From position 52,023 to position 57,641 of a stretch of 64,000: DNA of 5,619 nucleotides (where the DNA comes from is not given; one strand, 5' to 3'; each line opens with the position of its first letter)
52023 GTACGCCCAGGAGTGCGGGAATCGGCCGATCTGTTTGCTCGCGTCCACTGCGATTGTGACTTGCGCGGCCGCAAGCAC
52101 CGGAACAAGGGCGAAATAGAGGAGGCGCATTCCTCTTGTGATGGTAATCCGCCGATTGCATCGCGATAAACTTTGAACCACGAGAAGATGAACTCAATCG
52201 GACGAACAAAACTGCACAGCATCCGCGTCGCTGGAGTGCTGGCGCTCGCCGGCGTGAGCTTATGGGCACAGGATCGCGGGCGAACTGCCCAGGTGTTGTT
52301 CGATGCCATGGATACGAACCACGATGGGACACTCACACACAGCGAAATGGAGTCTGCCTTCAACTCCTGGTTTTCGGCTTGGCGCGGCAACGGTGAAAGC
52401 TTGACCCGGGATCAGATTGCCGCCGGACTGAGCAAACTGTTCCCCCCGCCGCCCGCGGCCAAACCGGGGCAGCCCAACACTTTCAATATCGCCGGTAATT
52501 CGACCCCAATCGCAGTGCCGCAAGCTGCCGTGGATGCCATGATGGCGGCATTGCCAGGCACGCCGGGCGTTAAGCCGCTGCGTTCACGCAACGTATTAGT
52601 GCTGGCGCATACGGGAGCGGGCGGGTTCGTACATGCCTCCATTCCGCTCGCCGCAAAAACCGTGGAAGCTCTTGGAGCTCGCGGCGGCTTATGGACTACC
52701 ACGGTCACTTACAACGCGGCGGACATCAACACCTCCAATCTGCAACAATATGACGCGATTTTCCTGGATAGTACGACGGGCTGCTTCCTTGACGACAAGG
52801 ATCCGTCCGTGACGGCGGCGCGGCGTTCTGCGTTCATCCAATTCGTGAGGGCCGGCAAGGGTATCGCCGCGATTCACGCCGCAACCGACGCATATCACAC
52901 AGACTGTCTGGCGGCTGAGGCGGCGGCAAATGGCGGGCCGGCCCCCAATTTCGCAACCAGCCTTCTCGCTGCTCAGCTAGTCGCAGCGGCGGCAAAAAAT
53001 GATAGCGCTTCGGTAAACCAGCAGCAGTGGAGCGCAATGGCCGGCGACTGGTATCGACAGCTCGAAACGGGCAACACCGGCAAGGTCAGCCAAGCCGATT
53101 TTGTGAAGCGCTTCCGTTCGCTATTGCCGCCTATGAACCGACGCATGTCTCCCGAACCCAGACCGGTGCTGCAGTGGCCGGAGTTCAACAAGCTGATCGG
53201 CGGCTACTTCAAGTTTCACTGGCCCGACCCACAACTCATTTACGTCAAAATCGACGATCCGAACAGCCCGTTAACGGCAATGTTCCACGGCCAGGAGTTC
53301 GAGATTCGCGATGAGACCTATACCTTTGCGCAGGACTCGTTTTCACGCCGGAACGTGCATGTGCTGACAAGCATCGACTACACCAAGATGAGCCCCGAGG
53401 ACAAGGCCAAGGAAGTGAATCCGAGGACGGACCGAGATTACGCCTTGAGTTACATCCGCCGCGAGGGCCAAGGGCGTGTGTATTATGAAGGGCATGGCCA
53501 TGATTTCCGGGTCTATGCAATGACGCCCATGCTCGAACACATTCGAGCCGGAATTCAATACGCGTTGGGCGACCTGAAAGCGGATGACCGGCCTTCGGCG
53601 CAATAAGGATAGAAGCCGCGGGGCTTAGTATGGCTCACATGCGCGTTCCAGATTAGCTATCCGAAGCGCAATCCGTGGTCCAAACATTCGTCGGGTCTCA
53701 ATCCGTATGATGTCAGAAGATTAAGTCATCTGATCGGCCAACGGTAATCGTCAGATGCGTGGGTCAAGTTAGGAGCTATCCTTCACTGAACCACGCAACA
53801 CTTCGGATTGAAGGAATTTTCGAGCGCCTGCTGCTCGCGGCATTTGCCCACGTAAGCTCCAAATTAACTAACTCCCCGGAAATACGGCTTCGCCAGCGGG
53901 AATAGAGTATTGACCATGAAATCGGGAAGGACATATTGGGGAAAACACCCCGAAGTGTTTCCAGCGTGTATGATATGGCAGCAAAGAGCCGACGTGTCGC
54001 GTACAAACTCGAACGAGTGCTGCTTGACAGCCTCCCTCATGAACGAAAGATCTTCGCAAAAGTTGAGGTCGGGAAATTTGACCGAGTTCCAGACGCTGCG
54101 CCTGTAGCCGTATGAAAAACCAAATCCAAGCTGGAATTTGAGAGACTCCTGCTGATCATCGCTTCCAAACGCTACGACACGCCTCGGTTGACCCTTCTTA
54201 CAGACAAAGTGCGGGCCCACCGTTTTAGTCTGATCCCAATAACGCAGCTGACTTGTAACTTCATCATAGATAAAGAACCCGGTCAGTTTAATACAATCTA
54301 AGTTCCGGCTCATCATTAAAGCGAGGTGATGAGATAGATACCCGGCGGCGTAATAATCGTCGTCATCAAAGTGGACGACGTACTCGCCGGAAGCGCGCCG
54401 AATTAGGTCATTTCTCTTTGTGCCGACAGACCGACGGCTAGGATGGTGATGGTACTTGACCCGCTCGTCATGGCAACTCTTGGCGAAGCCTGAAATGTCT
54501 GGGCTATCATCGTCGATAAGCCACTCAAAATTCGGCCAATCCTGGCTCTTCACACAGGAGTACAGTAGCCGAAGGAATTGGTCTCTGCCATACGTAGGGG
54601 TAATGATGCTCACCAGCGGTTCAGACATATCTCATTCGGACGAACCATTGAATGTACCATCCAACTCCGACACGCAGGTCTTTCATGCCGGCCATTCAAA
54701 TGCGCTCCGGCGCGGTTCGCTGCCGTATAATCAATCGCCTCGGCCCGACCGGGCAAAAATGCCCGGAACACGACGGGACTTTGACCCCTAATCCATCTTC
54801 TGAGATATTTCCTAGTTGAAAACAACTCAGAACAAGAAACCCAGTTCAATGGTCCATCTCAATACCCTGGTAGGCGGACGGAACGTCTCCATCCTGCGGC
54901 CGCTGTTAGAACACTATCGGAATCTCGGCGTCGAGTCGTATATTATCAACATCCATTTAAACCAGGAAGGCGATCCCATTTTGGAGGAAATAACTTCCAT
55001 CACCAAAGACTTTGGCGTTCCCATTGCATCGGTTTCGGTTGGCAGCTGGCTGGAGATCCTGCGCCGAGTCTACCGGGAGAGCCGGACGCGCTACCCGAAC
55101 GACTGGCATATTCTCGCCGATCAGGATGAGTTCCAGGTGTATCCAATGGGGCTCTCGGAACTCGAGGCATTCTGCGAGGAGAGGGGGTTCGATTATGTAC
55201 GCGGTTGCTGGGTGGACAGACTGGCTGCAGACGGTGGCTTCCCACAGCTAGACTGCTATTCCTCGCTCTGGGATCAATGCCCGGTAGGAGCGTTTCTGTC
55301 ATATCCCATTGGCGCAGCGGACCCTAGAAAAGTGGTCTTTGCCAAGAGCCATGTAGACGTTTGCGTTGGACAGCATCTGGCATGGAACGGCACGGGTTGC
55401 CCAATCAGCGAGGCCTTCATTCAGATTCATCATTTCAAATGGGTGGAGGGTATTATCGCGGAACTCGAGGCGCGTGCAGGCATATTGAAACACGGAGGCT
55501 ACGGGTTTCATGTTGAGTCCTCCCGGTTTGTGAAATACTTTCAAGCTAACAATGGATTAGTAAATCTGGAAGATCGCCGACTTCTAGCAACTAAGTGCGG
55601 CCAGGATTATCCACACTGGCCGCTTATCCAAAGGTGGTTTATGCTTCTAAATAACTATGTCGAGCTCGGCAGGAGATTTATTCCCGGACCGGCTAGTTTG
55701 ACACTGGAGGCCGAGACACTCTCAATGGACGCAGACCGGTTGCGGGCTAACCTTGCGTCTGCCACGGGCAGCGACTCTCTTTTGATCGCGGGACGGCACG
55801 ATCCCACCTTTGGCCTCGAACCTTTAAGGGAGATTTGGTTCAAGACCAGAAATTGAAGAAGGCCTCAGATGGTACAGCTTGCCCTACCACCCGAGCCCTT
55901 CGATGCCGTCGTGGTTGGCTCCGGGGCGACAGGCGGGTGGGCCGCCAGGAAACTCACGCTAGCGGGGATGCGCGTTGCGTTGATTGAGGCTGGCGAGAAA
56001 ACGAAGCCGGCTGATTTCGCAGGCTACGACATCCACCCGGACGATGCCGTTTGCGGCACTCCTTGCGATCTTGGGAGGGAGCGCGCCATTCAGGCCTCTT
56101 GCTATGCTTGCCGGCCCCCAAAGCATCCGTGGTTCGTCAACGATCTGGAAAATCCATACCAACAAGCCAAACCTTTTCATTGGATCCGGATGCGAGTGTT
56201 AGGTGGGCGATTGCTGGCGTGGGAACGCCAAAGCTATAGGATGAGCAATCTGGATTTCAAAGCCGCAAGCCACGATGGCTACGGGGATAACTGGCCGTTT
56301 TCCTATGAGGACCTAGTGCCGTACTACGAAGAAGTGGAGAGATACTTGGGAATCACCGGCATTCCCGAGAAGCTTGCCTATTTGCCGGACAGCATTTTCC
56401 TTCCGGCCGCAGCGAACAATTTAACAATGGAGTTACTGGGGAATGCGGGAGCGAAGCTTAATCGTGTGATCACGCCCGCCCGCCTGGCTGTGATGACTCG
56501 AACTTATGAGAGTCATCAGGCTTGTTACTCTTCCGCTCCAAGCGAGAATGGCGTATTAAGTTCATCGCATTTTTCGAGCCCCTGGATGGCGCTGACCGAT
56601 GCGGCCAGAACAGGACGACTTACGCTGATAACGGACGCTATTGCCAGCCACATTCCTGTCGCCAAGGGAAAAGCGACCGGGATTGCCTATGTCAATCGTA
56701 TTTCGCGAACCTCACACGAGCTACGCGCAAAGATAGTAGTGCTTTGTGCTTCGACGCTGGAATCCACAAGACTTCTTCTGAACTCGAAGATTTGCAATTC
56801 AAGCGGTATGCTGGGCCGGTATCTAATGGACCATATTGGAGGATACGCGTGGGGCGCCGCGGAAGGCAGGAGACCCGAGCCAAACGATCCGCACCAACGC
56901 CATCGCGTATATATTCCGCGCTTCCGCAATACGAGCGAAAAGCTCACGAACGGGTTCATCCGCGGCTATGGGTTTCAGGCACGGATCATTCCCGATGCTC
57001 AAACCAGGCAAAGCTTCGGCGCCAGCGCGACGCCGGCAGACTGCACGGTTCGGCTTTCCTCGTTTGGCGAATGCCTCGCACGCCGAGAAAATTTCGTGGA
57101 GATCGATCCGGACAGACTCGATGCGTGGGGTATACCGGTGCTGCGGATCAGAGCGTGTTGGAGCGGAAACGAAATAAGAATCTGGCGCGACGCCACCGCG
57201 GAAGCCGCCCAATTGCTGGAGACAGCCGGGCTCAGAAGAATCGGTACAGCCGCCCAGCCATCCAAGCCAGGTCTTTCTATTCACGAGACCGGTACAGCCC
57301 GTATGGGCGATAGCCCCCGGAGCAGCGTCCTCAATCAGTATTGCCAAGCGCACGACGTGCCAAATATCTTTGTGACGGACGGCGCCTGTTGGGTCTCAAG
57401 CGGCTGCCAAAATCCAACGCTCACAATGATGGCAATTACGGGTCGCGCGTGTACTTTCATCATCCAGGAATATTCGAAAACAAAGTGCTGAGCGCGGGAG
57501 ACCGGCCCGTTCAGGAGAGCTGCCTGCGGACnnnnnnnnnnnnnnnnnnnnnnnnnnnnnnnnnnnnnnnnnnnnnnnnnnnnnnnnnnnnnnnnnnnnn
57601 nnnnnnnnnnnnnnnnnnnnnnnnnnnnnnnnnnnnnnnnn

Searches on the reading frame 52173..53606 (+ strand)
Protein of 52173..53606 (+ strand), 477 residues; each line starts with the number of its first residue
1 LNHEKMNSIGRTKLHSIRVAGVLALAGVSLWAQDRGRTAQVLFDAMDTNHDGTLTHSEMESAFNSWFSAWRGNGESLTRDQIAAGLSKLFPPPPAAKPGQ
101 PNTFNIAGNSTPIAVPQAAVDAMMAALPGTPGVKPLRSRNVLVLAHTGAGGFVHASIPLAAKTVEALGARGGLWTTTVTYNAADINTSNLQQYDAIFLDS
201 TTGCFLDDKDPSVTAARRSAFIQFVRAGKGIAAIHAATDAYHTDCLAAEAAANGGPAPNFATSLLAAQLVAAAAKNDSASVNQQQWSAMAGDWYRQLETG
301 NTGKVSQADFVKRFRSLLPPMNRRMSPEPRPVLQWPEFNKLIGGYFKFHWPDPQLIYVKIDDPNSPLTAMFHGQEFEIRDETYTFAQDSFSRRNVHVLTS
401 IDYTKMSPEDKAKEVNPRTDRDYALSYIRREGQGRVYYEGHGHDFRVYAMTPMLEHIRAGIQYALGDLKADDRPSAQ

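Call 84: search_protein_families(library=pfam, proteins=[window:52173-53606:+], max_evalue=0.0001)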
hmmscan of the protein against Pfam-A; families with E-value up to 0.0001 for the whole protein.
window:52173-53606:+ (477 aa): 3 families
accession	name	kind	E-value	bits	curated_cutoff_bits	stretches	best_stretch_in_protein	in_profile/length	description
PF06283.17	ThuA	-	3.8e-31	109.4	33.4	2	334-464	94-209/209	Trehalose utilisation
PF13499.12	EF-hand_7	-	1.3e-05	25.9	30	0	40-83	5-43/67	EF-hand domain pair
PF13405.12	EF-hand_6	-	1.6e-05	24.6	25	0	40-65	3-28/30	EF-hand domain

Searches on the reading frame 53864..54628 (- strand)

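Call 84: search_protein_families(library=pfam, proteins=[window:53864-54628:-], max_evalue=0.0001)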
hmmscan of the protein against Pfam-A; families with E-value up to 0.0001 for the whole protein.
window:53864-54628:- (254 aa): 1 family
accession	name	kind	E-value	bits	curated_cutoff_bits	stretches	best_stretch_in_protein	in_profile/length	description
PF00535.33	Glycos_transf_2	-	9.3e-17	61.9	23.3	1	7-133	1-131/168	Glycosyl transferase family 2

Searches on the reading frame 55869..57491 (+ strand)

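Call 84: search_protein_families(library=pfam, proteins=[window:55869-57491:+], max_evalue=0.0001)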
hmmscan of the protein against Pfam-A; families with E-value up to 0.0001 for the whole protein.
window:55869-57491:+ (540 aa): 3 families
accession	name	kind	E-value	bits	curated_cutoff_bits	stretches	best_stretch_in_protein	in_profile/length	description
PF05199.19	GMC_oxred_C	-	1.1e-20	75.1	24.6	1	406-523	3-138/139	GMC oxidoreductase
PF00732.25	GMC_oxred_N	-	2.7e-08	34.3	23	1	208-323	104-217/218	GMC oxidoreductase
PF01266.30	DAO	-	3.1e-05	24.1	27.9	0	12-42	1-31/353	FAD dependent oxidoreductase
